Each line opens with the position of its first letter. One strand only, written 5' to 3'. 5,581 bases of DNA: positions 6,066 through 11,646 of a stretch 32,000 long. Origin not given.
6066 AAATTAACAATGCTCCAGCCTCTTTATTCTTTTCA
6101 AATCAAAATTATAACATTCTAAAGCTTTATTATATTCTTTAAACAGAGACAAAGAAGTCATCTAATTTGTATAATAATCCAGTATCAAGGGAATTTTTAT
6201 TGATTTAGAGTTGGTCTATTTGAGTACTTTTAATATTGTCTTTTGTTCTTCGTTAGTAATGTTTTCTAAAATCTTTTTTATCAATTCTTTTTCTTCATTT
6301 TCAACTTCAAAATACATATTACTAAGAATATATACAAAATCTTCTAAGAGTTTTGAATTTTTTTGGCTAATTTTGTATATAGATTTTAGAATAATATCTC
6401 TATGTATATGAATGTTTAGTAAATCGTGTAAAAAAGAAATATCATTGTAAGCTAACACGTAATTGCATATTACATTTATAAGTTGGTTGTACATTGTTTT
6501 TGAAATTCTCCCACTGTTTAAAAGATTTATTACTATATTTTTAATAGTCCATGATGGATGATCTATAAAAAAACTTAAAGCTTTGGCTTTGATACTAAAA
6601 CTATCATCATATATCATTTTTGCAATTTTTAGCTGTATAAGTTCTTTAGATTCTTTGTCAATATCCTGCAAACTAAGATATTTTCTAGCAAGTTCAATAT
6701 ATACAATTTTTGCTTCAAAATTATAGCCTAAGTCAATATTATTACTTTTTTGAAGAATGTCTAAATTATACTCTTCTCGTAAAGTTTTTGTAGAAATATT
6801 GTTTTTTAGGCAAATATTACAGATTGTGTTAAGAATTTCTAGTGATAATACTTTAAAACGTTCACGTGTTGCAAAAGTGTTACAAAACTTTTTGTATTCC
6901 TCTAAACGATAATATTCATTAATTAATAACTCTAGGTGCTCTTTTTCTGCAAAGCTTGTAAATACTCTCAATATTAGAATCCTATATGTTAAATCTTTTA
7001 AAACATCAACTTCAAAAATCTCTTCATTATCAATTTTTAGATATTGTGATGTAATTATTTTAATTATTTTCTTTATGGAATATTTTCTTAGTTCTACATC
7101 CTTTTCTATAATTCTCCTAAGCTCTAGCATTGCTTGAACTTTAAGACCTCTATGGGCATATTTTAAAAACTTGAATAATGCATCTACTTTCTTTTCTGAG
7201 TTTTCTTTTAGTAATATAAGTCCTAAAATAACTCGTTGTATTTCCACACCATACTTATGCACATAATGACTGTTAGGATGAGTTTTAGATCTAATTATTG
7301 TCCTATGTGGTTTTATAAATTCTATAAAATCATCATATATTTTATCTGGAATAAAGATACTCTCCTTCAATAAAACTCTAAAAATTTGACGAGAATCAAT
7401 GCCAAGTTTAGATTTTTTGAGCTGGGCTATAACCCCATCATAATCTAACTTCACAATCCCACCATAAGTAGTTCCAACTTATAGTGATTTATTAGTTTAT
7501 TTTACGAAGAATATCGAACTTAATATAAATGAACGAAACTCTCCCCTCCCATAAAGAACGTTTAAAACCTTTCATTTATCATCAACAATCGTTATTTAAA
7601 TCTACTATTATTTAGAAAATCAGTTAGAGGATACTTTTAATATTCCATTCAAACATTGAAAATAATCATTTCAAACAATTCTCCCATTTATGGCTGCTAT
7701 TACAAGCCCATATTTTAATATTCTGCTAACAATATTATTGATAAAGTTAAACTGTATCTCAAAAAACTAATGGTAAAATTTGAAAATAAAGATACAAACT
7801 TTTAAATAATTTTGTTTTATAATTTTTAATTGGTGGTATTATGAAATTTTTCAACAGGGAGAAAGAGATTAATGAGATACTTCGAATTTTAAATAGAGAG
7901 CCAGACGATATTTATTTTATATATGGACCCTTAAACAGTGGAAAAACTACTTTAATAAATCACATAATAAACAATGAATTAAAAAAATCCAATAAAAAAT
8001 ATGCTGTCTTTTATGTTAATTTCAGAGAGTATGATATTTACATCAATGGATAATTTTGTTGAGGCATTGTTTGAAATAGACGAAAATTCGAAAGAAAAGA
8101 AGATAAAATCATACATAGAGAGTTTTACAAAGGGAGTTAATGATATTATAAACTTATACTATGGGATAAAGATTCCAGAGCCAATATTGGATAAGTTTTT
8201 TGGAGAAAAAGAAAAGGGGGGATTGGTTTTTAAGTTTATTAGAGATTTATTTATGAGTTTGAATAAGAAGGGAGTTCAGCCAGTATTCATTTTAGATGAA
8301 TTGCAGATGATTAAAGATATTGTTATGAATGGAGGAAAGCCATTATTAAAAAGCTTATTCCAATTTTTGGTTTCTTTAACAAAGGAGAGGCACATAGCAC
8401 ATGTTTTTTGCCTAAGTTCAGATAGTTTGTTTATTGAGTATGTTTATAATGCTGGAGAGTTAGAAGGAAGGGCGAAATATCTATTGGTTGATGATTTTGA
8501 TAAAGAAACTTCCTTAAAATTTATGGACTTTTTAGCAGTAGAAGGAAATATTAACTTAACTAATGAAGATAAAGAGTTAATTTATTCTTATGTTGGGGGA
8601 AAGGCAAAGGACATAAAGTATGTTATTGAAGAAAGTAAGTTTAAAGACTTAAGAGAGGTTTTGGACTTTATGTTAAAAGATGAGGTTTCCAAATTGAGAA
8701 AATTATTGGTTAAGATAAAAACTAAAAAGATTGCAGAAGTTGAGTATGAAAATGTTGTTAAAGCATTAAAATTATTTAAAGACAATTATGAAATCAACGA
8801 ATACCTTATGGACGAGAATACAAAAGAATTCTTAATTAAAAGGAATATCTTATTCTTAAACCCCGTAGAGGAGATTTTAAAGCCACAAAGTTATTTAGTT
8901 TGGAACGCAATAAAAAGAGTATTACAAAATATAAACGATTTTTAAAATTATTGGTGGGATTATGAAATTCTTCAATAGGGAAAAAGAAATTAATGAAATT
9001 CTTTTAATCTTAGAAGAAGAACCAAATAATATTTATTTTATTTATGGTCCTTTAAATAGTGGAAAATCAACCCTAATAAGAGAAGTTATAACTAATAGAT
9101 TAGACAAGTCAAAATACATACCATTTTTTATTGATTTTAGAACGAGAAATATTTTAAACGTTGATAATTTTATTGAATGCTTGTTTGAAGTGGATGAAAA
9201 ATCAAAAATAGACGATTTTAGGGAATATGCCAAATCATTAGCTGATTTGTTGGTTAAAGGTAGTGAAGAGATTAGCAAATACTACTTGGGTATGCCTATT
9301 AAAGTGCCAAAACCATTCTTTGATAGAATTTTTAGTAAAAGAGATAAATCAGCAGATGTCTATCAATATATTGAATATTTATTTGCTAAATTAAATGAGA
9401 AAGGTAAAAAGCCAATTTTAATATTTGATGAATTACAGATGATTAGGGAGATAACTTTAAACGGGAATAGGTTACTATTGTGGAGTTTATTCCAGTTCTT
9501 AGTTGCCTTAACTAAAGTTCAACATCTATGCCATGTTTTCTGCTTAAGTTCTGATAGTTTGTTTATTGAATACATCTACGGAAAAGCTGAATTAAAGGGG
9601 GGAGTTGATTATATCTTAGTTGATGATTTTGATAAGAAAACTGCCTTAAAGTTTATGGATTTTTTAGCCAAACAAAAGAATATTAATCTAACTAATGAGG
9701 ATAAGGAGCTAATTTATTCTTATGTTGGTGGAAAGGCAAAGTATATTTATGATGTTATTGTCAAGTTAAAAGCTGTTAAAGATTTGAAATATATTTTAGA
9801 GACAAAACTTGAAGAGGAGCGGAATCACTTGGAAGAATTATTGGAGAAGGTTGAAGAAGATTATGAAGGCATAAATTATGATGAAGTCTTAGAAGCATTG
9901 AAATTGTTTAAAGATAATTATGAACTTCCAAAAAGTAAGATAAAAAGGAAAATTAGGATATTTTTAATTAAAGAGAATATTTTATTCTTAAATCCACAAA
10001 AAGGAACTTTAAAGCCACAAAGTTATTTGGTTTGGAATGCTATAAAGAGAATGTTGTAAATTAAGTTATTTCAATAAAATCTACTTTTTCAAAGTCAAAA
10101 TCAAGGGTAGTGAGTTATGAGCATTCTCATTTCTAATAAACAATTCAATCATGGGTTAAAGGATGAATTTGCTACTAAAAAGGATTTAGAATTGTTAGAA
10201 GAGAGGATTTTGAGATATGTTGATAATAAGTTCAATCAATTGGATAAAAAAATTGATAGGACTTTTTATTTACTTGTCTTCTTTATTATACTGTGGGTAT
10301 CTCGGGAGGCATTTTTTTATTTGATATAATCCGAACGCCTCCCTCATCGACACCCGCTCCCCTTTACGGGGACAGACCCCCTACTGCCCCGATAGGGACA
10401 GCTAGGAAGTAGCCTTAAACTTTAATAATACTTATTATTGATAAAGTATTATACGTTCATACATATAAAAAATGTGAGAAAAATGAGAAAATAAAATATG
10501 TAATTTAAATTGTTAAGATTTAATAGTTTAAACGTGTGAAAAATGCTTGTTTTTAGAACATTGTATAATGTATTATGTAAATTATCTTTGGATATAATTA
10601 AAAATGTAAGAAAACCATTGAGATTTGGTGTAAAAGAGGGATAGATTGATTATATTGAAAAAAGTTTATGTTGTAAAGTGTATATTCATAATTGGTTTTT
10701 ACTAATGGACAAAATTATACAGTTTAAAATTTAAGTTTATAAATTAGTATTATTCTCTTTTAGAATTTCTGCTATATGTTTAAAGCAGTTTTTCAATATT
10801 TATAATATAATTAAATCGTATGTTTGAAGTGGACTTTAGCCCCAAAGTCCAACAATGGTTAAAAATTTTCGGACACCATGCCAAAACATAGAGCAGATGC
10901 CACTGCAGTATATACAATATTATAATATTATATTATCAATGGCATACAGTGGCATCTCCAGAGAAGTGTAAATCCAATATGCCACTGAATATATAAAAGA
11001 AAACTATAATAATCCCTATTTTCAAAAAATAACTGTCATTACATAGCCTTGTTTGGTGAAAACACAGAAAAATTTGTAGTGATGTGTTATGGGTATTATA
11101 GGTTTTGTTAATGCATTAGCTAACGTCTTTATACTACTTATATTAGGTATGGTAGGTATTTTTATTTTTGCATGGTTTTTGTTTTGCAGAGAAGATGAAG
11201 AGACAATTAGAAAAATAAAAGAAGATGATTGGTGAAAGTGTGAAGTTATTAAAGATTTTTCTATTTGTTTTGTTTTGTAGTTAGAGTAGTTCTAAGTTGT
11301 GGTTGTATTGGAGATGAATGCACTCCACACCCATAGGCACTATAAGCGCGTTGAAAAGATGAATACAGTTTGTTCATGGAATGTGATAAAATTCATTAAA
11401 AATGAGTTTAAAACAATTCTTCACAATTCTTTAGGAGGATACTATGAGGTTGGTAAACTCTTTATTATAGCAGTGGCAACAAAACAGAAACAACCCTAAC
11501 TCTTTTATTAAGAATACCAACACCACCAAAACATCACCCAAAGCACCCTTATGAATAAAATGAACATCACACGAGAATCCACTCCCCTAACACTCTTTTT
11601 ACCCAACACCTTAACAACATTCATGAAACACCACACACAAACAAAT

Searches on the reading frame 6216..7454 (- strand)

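Call 10: search_protein_families(library=pfam, proteins=[window:6216-7454:-], max_evalue=0.01)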
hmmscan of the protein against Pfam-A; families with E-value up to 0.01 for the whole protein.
window:6216-7454:- (412 aa): 0 families

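Call 47: search_protein_families(library=pfam, proteins=[window:6216-7454:-], max_evalue=1)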
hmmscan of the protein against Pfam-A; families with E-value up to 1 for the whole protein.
window:6216-7454:- (412 aa): 3 families
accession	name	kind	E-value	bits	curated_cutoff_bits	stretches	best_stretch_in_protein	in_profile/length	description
PF22341.1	GSPE_N1E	-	0.06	13.9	27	1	99-128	25-54/64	GSPII protein E, N1E domain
PF00067.27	p450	-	0.082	12.1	22.8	0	110-148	340-378/462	Cytochrome P450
PF00195.25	Chal_sti_synt_N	-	0.17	11.7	27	1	185-229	51-95/225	Chalcone and stilbene synthases, N-terminal domain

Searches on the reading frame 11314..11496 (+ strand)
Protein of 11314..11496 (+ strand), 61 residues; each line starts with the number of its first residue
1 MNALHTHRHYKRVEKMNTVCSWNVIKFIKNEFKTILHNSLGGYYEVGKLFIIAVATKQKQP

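Call 47: search_protein_families(library=pfam, proteins=[window:11314-11496:+], max_evalue=1)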
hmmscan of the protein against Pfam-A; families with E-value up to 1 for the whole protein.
seq(61 aa): 0 families
